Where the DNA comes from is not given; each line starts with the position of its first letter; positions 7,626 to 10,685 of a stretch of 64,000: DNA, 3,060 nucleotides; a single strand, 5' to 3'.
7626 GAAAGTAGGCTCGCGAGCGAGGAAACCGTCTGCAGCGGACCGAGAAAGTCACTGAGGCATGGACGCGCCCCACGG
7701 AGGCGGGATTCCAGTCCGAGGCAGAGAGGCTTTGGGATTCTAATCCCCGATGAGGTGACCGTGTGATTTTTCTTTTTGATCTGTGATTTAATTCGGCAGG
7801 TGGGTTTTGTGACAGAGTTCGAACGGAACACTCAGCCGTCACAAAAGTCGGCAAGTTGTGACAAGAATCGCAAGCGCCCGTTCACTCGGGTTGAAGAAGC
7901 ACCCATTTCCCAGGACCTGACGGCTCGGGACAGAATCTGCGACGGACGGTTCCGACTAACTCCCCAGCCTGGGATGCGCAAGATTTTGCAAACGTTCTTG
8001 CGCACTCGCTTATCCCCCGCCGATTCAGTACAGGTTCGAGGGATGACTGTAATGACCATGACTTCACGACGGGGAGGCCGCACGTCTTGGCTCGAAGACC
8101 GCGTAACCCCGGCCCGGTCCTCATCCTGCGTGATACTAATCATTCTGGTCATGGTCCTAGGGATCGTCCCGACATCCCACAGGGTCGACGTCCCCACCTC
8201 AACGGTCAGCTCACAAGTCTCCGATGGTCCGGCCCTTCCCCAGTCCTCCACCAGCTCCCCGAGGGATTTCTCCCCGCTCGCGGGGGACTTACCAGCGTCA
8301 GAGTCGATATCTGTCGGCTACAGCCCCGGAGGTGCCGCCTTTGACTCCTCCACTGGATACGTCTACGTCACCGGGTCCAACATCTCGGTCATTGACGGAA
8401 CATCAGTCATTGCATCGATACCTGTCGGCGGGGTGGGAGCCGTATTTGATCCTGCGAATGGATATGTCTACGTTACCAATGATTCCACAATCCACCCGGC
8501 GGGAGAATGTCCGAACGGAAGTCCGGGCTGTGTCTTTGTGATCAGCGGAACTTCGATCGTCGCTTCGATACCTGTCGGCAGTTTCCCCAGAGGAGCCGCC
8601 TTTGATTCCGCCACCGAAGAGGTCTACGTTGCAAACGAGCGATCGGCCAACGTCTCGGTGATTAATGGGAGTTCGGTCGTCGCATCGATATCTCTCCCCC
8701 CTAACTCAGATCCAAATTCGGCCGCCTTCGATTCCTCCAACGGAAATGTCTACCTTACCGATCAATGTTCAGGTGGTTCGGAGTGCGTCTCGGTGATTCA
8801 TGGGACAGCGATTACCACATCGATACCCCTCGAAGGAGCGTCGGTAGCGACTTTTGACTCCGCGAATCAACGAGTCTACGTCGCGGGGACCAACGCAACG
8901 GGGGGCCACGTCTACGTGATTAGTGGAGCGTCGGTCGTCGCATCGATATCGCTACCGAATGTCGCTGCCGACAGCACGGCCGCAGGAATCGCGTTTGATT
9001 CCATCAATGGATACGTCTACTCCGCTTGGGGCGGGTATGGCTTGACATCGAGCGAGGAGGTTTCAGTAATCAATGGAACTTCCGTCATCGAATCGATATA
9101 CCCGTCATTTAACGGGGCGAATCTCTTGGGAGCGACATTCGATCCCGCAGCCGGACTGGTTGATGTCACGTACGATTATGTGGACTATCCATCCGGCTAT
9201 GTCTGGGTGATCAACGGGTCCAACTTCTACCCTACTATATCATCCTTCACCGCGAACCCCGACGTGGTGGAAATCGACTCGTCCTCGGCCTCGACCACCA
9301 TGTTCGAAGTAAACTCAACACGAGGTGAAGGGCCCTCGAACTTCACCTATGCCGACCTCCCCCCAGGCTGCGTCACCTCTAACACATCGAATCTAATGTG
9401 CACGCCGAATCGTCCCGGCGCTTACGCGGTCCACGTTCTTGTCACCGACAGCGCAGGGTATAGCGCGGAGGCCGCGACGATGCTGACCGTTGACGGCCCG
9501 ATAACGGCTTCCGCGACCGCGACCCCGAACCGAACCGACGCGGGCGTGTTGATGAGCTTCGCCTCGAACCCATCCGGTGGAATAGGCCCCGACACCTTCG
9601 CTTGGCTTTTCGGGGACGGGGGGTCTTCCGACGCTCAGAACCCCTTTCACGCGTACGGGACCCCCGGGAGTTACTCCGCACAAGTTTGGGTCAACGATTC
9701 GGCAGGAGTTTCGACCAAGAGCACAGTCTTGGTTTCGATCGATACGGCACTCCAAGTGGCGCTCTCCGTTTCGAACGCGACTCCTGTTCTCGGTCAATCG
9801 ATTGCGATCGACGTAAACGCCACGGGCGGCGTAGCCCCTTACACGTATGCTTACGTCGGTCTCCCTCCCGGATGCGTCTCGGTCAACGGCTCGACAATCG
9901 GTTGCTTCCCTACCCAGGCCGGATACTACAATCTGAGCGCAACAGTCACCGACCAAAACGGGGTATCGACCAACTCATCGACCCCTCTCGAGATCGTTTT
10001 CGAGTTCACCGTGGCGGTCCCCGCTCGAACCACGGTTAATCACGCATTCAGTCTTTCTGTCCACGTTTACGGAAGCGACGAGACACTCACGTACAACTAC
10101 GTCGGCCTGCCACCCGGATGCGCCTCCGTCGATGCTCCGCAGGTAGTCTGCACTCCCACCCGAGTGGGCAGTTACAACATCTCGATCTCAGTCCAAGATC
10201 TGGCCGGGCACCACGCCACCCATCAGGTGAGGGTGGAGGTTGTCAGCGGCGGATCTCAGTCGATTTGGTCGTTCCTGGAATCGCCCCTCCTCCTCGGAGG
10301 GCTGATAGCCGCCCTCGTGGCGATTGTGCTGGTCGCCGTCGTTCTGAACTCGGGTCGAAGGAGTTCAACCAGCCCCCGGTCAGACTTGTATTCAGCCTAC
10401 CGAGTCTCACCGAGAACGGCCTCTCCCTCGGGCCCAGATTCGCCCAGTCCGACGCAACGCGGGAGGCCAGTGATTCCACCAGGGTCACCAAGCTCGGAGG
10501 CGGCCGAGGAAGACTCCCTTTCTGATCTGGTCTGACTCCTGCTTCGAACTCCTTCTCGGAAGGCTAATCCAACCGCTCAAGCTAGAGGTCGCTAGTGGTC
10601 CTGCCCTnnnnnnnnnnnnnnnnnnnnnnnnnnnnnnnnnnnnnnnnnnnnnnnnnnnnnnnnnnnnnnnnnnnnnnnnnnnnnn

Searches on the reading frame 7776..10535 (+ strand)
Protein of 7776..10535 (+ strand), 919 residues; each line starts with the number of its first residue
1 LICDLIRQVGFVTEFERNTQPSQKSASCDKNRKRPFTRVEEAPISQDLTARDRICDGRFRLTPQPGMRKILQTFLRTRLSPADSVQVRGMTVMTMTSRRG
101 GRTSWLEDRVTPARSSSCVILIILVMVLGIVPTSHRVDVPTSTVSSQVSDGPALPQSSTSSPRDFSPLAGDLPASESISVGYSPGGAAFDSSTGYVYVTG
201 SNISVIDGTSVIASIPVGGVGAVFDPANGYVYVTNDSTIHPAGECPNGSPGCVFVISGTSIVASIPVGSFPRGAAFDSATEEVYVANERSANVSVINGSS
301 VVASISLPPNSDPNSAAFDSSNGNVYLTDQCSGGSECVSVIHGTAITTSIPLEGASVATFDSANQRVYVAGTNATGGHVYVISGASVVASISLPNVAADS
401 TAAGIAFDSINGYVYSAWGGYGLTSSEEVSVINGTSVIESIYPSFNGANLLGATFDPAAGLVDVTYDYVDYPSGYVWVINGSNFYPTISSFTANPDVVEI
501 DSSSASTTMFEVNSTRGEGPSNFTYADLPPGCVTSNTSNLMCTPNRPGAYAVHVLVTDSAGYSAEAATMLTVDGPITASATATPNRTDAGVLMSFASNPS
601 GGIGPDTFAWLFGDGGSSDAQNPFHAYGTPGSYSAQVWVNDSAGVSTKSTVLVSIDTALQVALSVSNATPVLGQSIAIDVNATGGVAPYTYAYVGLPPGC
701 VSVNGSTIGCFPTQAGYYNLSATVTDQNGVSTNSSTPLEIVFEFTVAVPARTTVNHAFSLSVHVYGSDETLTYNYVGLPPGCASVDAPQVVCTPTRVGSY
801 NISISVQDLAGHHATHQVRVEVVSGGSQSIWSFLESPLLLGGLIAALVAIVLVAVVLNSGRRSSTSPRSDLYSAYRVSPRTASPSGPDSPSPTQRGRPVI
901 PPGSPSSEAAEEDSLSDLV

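Call 59: search_protein_families(library=pfam, proteins=[window:7776-10535:+], max_evalue=0.0001)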
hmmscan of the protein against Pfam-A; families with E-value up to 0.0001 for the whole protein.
window:7776-10535:+ (919 aa): 5 families
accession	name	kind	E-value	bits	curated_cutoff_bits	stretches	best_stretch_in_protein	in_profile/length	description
PF18911.6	PKD_4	-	1.2e-17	64.2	27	1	594-650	21-80/85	PKD domain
PF00801.26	PKD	-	4.4e-14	52.7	23.5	1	607-652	31-78/80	PKD domain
PF19077.6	Big_13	-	1.7e-08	35.3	27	0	629-657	73-102/102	Bacterial Ig-like domain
PF24908.1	Ig_SIBA-E_2nd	-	3.6e-05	24.3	27.8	0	523-561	37-77/117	Integrin beta-like protein A-E, second Ig-like domain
PF15418.12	DUF4625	-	6.5e-05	23.7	27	0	714-740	104-130/131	Domain of unknown function (DUF4625)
